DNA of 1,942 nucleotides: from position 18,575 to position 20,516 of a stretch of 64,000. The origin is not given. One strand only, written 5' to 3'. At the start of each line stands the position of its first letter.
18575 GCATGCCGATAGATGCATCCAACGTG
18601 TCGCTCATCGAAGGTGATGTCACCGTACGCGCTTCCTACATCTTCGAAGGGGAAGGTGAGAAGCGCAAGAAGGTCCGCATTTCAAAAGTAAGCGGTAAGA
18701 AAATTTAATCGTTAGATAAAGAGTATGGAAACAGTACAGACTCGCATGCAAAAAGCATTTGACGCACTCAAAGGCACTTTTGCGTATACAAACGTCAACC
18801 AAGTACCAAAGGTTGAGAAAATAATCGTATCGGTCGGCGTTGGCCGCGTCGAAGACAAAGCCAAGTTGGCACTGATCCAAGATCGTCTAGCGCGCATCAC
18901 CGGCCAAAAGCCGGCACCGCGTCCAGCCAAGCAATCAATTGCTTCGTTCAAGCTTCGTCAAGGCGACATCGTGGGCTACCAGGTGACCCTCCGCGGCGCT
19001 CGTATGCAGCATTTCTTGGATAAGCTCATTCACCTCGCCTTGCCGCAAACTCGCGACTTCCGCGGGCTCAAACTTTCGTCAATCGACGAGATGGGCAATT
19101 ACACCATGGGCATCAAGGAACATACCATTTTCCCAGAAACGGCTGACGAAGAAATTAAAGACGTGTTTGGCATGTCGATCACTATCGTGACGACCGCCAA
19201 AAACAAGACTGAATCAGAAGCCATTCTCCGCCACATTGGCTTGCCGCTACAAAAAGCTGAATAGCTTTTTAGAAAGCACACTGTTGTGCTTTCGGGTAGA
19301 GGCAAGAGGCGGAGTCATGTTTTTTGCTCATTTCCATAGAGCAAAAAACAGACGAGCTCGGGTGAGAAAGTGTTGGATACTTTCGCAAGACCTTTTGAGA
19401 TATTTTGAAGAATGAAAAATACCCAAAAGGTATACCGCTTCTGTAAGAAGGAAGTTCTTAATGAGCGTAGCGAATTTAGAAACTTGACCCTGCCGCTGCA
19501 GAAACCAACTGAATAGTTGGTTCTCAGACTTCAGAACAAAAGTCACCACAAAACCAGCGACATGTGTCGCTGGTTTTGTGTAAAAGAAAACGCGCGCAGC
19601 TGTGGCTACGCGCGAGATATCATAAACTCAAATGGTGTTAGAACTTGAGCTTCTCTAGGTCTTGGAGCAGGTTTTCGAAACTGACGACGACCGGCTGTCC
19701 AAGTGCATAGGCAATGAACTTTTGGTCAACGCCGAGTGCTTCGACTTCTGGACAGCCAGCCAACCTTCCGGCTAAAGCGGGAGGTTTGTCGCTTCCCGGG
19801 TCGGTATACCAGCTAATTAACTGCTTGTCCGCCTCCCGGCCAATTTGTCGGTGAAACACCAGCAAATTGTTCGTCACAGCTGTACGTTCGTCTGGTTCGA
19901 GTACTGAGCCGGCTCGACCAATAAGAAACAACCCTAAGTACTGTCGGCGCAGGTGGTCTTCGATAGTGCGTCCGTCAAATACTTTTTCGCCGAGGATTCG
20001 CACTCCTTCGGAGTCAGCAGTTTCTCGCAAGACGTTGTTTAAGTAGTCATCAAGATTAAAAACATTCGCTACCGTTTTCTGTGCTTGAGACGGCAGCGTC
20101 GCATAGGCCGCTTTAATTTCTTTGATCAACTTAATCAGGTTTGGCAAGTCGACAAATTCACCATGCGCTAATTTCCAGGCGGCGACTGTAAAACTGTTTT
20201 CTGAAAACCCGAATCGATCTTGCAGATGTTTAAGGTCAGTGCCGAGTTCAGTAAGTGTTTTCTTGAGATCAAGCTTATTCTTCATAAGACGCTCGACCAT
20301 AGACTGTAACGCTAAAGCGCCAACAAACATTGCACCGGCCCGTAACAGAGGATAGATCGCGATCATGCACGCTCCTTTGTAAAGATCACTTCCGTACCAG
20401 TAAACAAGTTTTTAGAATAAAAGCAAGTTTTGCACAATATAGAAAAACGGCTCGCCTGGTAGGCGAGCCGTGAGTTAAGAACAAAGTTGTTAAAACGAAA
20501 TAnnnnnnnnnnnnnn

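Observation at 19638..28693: Seven co-oriented minus-strand genes (coiled-coil protein, AAA+ ATPase, membrane proteins, three unknowns) inserted inside the ribosomal super-operon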

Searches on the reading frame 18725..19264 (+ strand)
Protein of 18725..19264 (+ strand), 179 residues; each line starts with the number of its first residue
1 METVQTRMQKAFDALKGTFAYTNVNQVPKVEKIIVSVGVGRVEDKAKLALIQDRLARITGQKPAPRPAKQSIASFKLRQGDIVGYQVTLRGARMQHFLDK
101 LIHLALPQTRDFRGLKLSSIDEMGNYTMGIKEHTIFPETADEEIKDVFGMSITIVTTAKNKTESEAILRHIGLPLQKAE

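Call 78: find_related_loci(query=window:18725-19264:+, collection=metagenome_contigs, flank=10000)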
Query window:18725-19264:+ (179 aa) in metagenome_contigs; peptide patterns used: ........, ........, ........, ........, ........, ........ (x = any residue, [..] = any of these).
253 stretches matched a pattern; 101 encode a relative of the query (tblastn E <= 1e-3); the best 80 are kept; 80 distinct loci.
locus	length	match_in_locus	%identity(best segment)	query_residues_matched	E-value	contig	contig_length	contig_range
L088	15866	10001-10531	83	1-177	1e-98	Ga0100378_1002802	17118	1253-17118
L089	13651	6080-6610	83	1-177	1e-98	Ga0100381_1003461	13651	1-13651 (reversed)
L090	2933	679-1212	79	1-178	3e-100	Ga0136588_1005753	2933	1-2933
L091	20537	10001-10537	78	1-179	7e-96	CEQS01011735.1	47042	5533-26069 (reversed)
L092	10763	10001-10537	76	1-179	1e-94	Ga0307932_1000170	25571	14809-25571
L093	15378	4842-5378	75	1-179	1e-94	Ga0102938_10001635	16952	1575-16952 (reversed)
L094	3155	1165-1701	75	1-179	4e-96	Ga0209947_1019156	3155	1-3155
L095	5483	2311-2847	75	1-179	1e-94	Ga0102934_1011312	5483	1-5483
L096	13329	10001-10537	76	1-179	1e-94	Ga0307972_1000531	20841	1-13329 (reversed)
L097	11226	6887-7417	78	1-177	7e-93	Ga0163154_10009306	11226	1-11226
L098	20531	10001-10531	78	1-177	7e-93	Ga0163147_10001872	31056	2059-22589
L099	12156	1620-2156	74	1-179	1e-92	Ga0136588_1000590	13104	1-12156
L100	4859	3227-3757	76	1-177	7e-93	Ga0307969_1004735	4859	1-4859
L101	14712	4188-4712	77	1-175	3e-92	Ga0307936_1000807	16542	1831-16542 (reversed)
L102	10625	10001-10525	77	1-175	3e-92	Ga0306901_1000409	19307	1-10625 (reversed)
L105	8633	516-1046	74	1-177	1e-91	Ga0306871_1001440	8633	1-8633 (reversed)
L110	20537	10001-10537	73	1-179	3e-91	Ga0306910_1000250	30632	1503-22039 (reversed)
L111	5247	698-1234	74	1-179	4e-91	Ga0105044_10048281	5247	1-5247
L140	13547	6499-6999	67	11-178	1e-74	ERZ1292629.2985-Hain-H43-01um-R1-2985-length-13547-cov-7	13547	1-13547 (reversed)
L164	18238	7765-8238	65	20-177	1e-69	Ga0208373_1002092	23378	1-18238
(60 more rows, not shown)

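Call 81: search_protein_families(library=pfam, proteins=[L164:8600-8848:+, L164:8856-9116:+, L105:1989-2903:-, L111:1439-3049:+, L111:3052-4167:+, L099:2236-3705:-, L099:3705-4904:-, L099:8597-10132:+, L110:11782-13065:+, L140:7116-8168:+], max_evalue=0.001)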
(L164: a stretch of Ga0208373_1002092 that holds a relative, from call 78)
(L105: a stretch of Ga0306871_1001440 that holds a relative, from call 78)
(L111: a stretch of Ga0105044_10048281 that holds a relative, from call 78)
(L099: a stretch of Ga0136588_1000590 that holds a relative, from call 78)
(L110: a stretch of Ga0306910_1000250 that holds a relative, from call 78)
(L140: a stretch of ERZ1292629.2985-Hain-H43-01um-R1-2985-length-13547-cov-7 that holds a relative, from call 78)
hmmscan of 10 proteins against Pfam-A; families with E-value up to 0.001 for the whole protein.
L164:8600-8848:+ (82 aa): 0 families

L164:8856-9116:+ (86 aa): 1 family
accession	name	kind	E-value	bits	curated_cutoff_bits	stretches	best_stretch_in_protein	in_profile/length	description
PF05015.19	HigB-like_toxin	-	1.1e-06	29.4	27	1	41-82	51-91/91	RelE-like toxin of type II toxin-antitoxin system HigB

L105:1989-2903:- (304 aa): 9 families
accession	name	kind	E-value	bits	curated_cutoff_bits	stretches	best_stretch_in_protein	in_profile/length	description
PF00665.32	rve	-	5.1e-15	56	32.6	1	142-236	4-102/102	Integrase core domain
PF13565.12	HTH_32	-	6.8e-13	49.4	33.7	1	39-114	1-73/73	Homeodomain-like domain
PF13683.12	rve_3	-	1.1e-12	47.9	26.5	1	225-288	2-64/67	Integrase core domain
PF13518.12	HTH_28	-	9e-11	42.1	25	1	19-62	9-51/52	Helix-turn-helix domain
PF13551.12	HTH_29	-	4.3e-10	40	28.1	1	25-76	14-64/64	Winged helix-turn helix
PF13384.12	HTH_23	-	2e-07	31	24.6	1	24-56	18-50/50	Homeodomain-like domain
PF01527.26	HTH_Tnp_1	-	2.9e-05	24.6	24.1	0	20-48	20-48/75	Transposase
PF13011.12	LZ_Tnp_IS481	-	0.00041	21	22.2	0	17-71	19-69/85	leucine-zipper of insertion element IS481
PF06056.18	Terminase_5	-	0.00067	20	20.3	0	25-55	15-45/58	Putative ATPase subunit of terminase (gpP-like)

L111:1439-3049:+ (536 aa): 4 families
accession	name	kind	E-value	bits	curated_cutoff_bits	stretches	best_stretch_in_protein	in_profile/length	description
PF00145.23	DNA_methylase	-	3.3e-91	306.5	22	1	227-532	2-323/324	C-5 cytosine-specific DNA methylase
PF00717.28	Peptidase_S24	-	1.4e-27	96.1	23.3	1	93-207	1-116/116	Peptidase S24-like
PF01726.22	LexA_DNA_bind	-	3.2e-15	56.1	23.7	1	17-77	1-61/65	LexA DNA binding domain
PF13730.12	HTH_36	-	0.00015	22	25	1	40-72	24-55/55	Helix-turn-helix domain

L111:3052-4167:+ (371 aa): 1 family
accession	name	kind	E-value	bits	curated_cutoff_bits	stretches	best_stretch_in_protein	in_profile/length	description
PF20731.2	RE_NgoFVII_C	-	6.2e-12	46.1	23.8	1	230-348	11-130/131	NgoFVII C-terminal B3-like DNA-binding domain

L099:2236-3705:- (489 aa): 1 family
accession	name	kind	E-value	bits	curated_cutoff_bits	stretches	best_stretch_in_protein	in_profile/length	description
PF00795.27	CN_hydrolase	-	1.2e-06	28.5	23.2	1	326-487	82-248/256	Carbon-nitrogen hydrolase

L099:3705-4904:- (399 aa): 1 family
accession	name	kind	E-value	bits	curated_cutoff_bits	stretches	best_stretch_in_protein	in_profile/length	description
PF00501.34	AMP-binding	-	5.6e-06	25.8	29.9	1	54-214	153-329/384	AMP-binding enzyme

L099:8597-10132:+ (511 aa): 1 family
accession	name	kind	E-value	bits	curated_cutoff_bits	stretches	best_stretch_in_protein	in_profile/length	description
PF00221.24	Lyase_aromatic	-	1.4e-139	466.2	27.3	1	46-466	39-450/466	Aromatic amino acid lyase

L110:11782-13065:+ (427 aa): 0 families

L140:7116-8168:+ (350 aa): 0 families

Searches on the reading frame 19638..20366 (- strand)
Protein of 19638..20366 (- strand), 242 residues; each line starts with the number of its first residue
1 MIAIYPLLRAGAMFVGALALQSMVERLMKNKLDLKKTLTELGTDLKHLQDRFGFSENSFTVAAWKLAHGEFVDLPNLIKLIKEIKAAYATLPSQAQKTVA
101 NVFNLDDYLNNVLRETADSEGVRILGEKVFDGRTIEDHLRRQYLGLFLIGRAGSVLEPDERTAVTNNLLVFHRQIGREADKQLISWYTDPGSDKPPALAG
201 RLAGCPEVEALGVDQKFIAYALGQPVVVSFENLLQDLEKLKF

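Call 3: search_protein_families(library=pfam, proteins=[window:19638-20366:-], max_evalue=1)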
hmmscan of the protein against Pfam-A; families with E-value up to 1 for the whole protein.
window:19638-20366:- (242 aa): 0 families

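Call 4: search_protein_families(library=ncbifam, proteins=[window:19638-20366:-], max_evalue=1)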
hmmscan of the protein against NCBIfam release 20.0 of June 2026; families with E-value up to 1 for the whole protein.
window:19638-20366:- (242 aa): 0 families

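Call 5: search_protein_families(library=padloc, proteins=[window:19638-20366:-], max_evalue=1)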
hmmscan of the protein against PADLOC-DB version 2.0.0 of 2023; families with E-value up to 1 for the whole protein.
window:19638-20366:- (242 aa): 0 families

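Call 6: search_protein_families(library=phrogs, proteins=[window:19638-20366:-], max_evalue=1)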
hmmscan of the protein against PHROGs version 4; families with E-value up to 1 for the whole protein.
window:19638-20366:- (242 aa): 1 family
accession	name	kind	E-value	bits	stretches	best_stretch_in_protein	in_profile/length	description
phrog_30992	-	unknown function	0.19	12.8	1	208-242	42-76/78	-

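Call 104: find_homologous_proteins(query=window:19638-20366:-)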
Query window:19638-20366:- (242 aa): 1 proteins with E <= 0.001 among 1793 candidates.
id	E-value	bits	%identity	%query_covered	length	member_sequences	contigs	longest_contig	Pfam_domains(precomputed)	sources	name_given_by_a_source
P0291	1.8e-154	530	100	100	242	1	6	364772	-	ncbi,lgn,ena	ncbi:MAG: hypothetical protein AAB388_04070 [Patescibacteria group bacterium]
